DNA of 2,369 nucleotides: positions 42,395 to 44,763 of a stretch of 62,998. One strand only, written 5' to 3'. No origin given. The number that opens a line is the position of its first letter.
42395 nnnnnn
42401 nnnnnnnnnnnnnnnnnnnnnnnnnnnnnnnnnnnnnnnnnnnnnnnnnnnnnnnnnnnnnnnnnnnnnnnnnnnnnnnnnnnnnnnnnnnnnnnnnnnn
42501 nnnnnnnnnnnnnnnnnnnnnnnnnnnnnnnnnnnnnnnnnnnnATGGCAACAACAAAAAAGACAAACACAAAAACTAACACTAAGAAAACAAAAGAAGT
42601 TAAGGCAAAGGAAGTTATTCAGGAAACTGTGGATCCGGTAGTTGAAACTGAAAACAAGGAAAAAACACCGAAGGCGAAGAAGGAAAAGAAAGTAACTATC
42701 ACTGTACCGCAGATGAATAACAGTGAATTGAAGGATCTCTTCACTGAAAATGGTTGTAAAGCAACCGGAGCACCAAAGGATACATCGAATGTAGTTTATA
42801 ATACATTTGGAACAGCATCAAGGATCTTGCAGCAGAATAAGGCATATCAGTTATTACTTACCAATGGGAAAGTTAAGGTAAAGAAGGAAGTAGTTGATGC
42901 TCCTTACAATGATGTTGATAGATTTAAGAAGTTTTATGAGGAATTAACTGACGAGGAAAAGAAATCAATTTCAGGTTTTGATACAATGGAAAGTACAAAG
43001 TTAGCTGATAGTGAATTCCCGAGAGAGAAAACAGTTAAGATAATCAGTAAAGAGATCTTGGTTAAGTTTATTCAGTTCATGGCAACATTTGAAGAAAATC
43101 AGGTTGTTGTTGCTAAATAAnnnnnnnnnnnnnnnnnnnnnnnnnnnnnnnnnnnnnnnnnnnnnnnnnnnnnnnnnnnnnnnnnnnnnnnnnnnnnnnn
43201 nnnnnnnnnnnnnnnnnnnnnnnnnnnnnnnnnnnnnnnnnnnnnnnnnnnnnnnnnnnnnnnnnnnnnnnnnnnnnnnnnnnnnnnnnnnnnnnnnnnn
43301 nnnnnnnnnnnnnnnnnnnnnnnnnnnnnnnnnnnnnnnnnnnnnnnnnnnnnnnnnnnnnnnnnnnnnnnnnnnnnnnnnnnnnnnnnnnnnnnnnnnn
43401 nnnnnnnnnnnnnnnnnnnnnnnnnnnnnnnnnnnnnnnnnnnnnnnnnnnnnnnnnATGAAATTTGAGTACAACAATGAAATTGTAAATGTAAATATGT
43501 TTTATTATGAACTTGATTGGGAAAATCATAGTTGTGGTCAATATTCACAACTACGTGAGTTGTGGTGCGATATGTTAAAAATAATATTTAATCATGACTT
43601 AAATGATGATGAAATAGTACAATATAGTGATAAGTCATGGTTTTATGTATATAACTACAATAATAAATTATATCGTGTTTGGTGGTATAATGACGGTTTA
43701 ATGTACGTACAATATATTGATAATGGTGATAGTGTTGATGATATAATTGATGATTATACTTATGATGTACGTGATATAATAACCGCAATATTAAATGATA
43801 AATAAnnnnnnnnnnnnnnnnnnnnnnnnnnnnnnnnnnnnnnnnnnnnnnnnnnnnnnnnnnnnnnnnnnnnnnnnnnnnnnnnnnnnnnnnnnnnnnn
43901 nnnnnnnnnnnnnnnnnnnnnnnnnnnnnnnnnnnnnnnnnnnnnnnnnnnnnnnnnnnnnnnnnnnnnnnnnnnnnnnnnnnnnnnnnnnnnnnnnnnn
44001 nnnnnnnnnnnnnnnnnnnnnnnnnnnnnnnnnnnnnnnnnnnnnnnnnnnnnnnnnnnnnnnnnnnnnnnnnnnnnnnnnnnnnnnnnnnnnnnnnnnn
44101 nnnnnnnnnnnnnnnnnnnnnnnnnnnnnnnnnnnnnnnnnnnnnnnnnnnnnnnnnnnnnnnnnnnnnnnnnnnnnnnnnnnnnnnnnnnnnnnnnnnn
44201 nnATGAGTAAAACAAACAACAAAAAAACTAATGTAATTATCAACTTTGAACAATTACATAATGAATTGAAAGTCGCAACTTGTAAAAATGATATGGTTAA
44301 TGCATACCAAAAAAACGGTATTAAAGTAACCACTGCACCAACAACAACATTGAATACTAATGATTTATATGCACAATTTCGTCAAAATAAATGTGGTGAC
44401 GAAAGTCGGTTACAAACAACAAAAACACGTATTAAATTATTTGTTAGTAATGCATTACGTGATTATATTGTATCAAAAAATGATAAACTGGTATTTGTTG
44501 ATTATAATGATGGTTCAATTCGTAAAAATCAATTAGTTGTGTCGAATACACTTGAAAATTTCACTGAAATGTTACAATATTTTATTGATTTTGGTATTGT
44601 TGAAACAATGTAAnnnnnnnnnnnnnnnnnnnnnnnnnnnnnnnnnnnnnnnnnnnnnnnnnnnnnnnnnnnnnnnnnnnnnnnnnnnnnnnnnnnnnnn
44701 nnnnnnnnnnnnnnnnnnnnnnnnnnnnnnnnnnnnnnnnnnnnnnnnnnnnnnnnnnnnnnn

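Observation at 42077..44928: terS and terL separated by 2.85 kb holding three autonomous promoter-leader-gene-terminator cassettes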

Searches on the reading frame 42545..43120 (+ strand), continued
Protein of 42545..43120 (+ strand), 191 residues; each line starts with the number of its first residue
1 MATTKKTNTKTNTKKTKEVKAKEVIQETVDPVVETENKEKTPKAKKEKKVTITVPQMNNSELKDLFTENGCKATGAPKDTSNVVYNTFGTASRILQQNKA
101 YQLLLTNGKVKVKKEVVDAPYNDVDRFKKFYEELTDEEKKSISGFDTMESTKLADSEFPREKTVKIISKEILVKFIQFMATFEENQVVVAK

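Call 111: find_encoding_contigs(protein=window:42545-43120:+, flank=5000, max_places=10)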
Protein window:42545-43120:+ (191 aa): 6 contigs read that carry it; 4 places shown.
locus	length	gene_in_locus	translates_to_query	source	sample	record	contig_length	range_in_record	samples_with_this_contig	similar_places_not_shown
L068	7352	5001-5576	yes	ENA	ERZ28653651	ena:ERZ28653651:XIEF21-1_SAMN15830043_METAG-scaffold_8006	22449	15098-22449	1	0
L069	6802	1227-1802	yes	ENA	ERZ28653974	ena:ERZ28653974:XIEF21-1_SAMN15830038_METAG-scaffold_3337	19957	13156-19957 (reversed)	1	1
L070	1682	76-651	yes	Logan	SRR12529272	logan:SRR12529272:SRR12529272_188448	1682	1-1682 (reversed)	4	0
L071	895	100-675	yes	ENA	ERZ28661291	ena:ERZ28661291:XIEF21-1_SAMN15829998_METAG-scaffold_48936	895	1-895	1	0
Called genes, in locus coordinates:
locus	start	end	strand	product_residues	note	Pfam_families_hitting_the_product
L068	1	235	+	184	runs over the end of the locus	PF07486:Hydrolase_2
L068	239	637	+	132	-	-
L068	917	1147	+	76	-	-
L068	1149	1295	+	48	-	-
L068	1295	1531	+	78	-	-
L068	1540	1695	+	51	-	-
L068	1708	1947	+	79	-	-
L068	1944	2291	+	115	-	-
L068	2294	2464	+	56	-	-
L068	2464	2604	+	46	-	-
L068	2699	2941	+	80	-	-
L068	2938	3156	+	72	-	-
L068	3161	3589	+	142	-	-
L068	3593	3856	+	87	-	-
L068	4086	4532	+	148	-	PF03592:Terminase_2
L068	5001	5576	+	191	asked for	-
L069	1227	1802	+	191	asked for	-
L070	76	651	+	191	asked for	-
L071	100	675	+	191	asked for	-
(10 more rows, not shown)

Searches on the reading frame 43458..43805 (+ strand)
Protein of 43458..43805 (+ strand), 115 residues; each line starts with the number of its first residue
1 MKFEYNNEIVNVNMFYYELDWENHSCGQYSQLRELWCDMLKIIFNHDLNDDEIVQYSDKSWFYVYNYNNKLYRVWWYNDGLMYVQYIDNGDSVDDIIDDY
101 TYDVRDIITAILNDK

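Call 6: search_protein_families(library=pfam, proteins=[window:43458-43805:+], max_evalue=0.1)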
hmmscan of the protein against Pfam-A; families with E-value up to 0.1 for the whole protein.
window:43458-43805:+ (115 aa): 1 family
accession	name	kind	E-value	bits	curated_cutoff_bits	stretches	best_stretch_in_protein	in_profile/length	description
PF01359.24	Transposase_1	-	0.021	15.1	24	1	71-93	32-54/80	Transposase (partial DDE domain)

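Call 7: search_protein_families(library=phrogs, proteins=[window:43458-43805:+], max_evalue=0.01)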
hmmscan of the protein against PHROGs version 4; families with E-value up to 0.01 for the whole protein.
window:43458-43805:+ (115 aa): 0 families

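Call 86: search_protein_representatives(protein=window:43458-43802:+)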
Query: 115 residues. Proteins with E-value up to 0.001 (for the whole library): 1; up to 1e-10: 1; up to 1e-30: 0. The best 1 are listed.
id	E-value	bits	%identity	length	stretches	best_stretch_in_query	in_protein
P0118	1.5e-16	76.9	41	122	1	3-114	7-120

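Call 96: search_protein_families(library=ncbifam, proteins=[window:43458-43802:+], max_evalue=0.5)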
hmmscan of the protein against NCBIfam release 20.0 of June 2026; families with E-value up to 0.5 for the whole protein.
window:43458-43802:+ (115 aa): 0 families

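Call 113: find_encoding_contigs(protein=window:43458-43805:+, flank=3000, max_places=10)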
Protein window:43458-43805:+ (115 aa): 4 contigs read that carry it; 2 places shown.
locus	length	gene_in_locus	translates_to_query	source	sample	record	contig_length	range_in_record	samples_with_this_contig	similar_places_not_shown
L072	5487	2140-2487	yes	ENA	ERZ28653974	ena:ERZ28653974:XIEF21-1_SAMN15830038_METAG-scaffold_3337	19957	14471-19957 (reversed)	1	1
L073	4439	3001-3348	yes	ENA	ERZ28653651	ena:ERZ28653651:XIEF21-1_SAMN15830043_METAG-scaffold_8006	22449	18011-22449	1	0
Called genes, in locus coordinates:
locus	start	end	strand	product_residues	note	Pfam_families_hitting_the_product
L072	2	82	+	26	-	?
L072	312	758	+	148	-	PF03592:Terminase_2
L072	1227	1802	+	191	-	-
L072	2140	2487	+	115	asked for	-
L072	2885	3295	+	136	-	-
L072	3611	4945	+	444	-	PF03237:Terminase_6N (weak), PF04466:Terminase_3, PF17288:Terminase_3C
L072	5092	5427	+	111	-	-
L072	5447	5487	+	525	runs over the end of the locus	-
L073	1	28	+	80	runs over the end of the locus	-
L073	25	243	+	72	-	-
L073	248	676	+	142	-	-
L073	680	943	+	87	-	-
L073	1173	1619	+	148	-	PF03592:Terminase_2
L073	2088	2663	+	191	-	-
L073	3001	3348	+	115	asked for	-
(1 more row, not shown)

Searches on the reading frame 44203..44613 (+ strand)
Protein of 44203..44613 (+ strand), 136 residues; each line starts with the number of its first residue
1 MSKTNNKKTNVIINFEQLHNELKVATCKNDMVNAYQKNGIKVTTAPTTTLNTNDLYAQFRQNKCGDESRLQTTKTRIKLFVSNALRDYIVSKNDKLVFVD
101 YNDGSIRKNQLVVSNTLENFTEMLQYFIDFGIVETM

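Call 6: search_protein_families(library=pfam, proteins=[window:44203-44613:+], max_evalue=0.1)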
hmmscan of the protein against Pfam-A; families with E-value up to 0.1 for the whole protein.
window:44203-44613:+ (136 aa): 0 families

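Call 7: search_protein_families(library=phrogs, proteins=[window:44203-44613:+], max_evalue=0.01)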
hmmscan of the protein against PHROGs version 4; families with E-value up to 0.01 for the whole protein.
window:44203-44613:+ (136 aa): 0 families

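Call 27: find_homologous_proteins(query=window:44203-44613:+, max_evalue=0.001)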
Query window:44203-44613:+ (136 aa): 3 proteins with E <= 0.001 among 8 candidates.
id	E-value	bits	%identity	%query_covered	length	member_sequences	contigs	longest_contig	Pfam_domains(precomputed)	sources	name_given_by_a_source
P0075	1.6e-81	288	100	100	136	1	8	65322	-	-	-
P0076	5.9e-33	131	53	99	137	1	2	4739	-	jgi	jgi:ribosomal protein S8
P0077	2.0e-29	120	48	99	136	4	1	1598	-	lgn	-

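Call 70: find_homologous_proteins(query=A2, max_evalue=0.01)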
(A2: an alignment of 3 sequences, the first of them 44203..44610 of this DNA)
Query A2 (3 sequences) (136 aa, profile of the alignment): 43 proteins with E <= 0.01 among 1213 candidates.
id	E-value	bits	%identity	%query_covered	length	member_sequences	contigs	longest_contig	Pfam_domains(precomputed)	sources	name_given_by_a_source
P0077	6.1e-72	257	48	99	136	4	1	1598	-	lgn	-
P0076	3.6e-70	252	53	99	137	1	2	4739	-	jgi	jgi:ribosomal protein S8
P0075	6.2e-70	251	100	100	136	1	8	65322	-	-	-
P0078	9.6e-51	189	49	96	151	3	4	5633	-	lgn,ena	-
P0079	2.9e-48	181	50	98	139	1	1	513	-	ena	-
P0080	1.0e-45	173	47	95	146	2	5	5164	-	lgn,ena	-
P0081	3.7e-41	158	43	93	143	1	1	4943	-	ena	-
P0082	4.8e-41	157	45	99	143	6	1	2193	-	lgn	-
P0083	2.7e-40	155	44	99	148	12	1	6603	-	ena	-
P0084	4.3e-40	154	46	96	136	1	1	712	-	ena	-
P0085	8.7e-40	153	46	98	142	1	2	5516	-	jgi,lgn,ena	-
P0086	1.6e-39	153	46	98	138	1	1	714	-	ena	-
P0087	6.9e-39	150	40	90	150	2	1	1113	-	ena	-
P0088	9.7e-39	150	47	98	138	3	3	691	-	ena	-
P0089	2.1e-38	149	44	98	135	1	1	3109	-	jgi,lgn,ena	-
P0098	2.1e-27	113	41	90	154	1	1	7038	-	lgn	-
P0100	1.0e-26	111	37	85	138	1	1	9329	-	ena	-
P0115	7.6e-20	89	37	86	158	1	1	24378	-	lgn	-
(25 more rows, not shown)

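Call 75: search_solved_structures(query=A4, max_evalue=10)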
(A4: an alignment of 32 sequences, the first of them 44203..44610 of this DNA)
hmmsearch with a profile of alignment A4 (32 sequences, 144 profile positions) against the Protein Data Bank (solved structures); distinct sequences matched with E-value up to 10: 0.

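Call 76: find_encoding_contigs(protein=P0115, flank=6000, max_places=2)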
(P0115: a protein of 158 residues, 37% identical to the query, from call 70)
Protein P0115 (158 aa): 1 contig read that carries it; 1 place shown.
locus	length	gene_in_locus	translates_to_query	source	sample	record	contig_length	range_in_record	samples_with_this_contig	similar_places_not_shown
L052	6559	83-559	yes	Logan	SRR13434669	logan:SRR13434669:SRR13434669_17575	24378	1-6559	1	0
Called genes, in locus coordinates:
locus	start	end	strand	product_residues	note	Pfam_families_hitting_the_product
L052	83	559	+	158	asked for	-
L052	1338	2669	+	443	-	PF04466:Terminase_3, PF03237:Terminase_6N (weak), PF17288:Terminase_3C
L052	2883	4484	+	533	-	-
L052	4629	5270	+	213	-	PF06810:Phage_scaffold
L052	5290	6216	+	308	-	-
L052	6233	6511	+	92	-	-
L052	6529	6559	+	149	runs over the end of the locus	-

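Call 77: find_encoding_contigs(protein=P0100, flank=6000, max_places=2)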
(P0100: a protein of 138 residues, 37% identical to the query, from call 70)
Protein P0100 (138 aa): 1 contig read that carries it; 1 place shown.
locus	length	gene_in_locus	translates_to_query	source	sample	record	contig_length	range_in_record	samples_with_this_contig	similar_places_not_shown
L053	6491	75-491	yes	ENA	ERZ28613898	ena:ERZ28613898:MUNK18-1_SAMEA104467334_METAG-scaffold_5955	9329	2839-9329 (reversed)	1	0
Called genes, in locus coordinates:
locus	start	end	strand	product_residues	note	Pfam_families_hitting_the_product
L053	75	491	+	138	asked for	-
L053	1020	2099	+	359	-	PF03237:Terminase_6N (weak), PF04466:Terminase_3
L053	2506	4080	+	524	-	PF05133:SPP1_portal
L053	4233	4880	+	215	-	PF06810:Phage_scaffold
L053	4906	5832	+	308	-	-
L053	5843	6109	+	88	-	-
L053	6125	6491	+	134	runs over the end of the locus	-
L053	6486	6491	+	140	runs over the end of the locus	PF20536:DUF6751 (faint)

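Call 78: find_encoding_contigs(protein=P0098, flank=6000, max_places=2)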
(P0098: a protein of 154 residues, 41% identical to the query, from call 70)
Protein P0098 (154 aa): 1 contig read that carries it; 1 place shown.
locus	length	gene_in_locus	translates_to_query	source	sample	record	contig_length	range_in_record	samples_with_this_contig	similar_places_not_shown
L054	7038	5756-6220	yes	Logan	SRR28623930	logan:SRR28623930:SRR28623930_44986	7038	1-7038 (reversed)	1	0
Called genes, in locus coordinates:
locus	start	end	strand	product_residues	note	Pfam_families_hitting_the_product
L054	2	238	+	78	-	?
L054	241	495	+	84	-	-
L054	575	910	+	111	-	-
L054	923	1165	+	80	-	-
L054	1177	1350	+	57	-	-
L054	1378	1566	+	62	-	-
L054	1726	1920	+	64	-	PF03592:Terminase_2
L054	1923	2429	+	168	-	PF03592:Terminase_2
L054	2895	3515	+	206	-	-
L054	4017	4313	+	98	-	-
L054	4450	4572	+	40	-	-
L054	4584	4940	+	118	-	-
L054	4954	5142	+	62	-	-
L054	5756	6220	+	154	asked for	-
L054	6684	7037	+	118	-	?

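Call 85: predict_structure(alignment_id=A4)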
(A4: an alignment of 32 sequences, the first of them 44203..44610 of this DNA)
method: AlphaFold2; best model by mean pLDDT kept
length: 136 residues; sequences in the alignment: 32
mean_pLDDT: 88.3   pTM: 0.80
mean pLDDT of the five models: 88.3, 87.5, 86.8, 86.3, 86.1
residues with pLDDT >= 90: 100; 70-90: 22; 50-70: 7; < 50: 7
segments of 3 or more residues with pLDDT < 50: 2-4, 6-9
pLDDT, mean of each block of 10 residues (from residue 1): 47 88 94 94 93 88 79 94 96 95 90 97 94 87
secondary structure, 60 per line:
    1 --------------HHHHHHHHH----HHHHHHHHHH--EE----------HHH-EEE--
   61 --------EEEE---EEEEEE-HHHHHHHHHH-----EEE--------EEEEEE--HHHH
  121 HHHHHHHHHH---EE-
elements in order: H15-23 H28-37 E56-58 E69-72 E76-81 H83-92 E98-100 E109-114 H117-130

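Call 96: search_protein_families(library=ncbifam, proteins=[window:44203-44610:+], max_evalue=0.5)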
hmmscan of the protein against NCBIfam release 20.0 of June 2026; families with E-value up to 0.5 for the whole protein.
window:44203-44610:+ (136 aa): 1 family
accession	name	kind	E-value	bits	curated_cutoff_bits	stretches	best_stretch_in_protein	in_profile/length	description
NF041852.1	trans_reg_HypR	equivalog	0.036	14.1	180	1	9-91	30-111/139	redox-sensitive transcriptional regulator HypR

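Call 106: find_encoding_contigs(protein=P0075, flank=5000, max_places=8)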
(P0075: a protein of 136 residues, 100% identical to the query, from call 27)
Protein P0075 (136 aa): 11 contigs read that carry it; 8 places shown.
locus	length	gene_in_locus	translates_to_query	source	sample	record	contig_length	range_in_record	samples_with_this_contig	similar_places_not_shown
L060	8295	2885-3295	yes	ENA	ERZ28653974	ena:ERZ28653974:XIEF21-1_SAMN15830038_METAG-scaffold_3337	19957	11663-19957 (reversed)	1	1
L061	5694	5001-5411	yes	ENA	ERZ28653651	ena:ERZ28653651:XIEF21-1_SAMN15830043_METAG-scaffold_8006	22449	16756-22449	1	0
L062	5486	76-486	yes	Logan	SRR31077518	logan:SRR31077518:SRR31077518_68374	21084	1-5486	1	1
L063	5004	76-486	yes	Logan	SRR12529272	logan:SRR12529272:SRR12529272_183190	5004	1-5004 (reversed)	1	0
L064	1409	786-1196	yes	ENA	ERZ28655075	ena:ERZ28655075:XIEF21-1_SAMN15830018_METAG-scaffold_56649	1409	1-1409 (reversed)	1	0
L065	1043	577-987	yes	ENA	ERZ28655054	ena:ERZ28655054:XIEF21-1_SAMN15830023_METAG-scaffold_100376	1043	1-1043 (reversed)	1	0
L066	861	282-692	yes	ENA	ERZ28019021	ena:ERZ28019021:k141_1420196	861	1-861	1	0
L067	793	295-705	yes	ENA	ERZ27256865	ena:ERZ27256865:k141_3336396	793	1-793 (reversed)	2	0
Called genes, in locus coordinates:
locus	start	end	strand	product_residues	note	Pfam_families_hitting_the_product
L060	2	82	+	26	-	?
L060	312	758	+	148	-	PF03592:Terminase_2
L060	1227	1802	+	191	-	-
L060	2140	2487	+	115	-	-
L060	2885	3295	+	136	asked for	-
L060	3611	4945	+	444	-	PF03237:Terminase_6N (weak), PF04466:Terminase_3, PF17288:Terminase_3C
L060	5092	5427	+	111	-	-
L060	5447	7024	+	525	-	-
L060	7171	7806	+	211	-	PF06810:Phage_scaffold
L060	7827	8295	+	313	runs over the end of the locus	-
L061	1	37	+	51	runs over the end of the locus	-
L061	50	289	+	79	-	-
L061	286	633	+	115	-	-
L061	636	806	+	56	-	-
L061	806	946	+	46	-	-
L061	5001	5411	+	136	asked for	-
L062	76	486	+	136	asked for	-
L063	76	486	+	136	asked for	-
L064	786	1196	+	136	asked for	-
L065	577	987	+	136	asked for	-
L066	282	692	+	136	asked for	-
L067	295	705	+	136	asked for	-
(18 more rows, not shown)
